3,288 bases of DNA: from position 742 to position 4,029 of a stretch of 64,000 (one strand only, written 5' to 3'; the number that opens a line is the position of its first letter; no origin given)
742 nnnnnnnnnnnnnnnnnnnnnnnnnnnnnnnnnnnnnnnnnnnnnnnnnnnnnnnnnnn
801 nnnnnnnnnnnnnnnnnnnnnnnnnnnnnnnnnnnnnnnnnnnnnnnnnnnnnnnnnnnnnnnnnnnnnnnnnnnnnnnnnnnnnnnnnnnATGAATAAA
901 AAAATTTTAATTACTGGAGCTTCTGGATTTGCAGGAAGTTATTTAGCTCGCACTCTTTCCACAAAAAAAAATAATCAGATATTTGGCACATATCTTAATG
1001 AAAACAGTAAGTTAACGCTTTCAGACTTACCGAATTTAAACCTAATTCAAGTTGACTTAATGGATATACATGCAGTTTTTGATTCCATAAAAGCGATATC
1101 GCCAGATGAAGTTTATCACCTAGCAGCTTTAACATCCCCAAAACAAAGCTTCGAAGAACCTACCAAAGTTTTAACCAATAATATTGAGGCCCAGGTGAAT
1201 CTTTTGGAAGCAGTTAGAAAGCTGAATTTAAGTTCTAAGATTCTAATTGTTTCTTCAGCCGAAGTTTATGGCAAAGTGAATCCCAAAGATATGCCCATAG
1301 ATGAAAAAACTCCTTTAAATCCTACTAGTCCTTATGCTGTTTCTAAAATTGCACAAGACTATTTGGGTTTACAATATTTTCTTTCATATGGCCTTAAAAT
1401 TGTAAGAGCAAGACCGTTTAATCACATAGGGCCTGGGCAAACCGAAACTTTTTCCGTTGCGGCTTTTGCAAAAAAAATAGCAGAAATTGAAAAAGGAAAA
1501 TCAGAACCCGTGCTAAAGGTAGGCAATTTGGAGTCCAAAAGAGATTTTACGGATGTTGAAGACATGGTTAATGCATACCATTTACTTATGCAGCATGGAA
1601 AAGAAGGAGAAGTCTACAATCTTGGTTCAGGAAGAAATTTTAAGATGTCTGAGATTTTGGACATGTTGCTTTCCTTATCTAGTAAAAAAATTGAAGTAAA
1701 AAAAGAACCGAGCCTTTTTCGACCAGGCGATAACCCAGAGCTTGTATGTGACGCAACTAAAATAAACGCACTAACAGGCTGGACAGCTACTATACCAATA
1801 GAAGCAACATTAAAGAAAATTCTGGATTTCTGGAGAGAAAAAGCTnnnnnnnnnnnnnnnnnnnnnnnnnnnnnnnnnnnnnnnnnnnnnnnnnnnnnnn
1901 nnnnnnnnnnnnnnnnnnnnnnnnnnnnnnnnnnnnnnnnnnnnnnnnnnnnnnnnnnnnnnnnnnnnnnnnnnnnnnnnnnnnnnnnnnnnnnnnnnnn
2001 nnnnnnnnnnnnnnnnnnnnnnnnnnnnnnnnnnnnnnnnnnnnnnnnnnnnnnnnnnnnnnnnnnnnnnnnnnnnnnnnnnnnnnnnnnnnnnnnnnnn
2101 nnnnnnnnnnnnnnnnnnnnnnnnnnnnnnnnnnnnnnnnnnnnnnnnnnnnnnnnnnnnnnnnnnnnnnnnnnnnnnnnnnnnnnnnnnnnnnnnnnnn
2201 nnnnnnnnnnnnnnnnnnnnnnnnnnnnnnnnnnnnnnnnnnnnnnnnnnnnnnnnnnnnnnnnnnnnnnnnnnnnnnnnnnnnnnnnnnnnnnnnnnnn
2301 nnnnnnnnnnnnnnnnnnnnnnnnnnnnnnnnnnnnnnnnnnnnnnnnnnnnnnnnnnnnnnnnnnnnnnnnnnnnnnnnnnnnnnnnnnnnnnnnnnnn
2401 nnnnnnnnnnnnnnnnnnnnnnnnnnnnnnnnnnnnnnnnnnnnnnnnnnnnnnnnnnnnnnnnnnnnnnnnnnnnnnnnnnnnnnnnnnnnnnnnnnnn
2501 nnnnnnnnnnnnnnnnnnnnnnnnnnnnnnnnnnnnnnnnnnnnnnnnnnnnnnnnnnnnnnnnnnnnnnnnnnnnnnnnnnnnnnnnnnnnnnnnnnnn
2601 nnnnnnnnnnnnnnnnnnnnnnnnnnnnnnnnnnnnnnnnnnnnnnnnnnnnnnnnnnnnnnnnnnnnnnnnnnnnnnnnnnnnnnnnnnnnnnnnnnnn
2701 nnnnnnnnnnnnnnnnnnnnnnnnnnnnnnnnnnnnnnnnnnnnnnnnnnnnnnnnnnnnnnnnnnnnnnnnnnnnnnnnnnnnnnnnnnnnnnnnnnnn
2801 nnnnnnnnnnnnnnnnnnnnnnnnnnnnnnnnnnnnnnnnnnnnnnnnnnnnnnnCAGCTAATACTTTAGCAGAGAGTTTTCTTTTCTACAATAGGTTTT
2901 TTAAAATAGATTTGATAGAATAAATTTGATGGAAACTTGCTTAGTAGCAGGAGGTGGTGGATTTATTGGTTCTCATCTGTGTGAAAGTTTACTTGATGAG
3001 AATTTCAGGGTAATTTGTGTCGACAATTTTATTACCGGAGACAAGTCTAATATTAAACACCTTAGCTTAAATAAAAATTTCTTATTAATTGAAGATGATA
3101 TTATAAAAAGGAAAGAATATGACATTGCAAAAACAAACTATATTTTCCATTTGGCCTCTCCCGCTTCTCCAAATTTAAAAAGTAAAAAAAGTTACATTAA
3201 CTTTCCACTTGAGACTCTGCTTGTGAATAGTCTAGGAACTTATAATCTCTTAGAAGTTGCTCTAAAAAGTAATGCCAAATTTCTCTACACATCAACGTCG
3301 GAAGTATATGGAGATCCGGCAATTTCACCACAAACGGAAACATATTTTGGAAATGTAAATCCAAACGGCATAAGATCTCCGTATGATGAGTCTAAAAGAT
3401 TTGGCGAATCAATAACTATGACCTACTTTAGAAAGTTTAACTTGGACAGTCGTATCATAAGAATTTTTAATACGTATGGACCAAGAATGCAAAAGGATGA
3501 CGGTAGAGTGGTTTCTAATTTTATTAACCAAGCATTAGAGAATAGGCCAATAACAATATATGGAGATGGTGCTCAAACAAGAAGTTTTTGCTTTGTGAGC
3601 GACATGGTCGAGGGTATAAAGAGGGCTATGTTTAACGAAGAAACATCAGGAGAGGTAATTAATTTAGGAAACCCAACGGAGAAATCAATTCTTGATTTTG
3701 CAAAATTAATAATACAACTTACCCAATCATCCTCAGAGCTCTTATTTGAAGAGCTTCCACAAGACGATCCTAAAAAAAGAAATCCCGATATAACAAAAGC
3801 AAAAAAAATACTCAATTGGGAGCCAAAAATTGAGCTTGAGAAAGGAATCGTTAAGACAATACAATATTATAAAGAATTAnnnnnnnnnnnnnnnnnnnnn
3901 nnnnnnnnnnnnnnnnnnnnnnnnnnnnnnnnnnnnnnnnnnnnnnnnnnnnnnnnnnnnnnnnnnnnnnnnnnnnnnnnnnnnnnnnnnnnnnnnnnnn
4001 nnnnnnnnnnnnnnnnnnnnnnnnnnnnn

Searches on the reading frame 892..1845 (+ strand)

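Call 27: search_protein_families(library=pfam, proteins=[window:892-1845:+], max_evalue=0.001)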
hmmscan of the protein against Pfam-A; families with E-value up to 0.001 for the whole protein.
window:892-1845:+ (318 aa): 7 families
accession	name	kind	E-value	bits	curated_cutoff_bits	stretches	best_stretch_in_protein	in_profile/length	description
PF16363.11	GDP_Man_Dehyd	-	2.5e-72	244.6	27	1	6-309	1-331/332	GDP-mannose 4,6 dehydratase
PF01370.27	Epimerase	-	4.2e-60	203.6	20.9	1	5-245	1-240/240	NAD dependent epimerase/dehydratase family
PF04321.23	RmlD_sub_bind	-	4.3e-10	39.6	27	1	4-154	2-131/287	RmlD substrate binding domain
PF02719.21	Polysacc_synt_2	-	6e-09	35.9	20.2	1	5-120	1-127/293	Polysaccharide biosynthesis protein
PF01073.25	3Beta_HSD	-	1.5e-07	31.2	22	1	6-153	1-151/280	3-beta hydroxysteroid dehydrogenase/isomerase family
PF07993.18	NAD_binding_4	-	0.0002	21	20.1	0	72-194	90-227/258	Male sterility protein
PF13460.12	NAD_binding_10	-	0.00083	19.7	27.2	0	9-138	1-114/184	NAD(P)H-binding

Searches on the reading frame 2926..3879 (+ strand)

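Call 27: search_protein_families(library=pfam, proteins=[window:2926-3879:+], max_evalue=0.001)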
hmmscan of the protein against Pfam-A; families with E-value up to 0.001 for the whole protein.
window:2926-3879:+ (318 aa): 6 families
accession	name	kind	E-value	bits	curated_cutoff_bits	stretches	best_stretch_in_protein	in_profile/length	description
PF01370.27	Epimerase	-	1.7e-49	168.8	20.9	1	6-248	2-240/240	NAD dependent epimerase/dehydratase family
PF16363.11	GDP_Man_Dehyd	-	2.3e-49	169.1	27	1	6-310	1-331/332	GDP-mannose 4,6 dehydratase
PF01073.25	3Beta_HSD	-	6.7e-11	42.2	22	1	6-226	1-220/280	3-beta hydroxysteroid dehydrogenase/isomerase family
PF02719.21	Polysacc_synt_2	-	1.7e-08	34.4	20.2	1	6-269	2-250/293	Polysaccharide biosynthesis protein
PF07993.18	NAD_binding_4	-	1.2e-07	31.6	20.1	1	96-182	107-206/258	Male sterility protein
PF04321.23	RmlD_sub_bind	-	1.8e-07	31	27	1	6-271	4-236/287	RmlD substrate binding domain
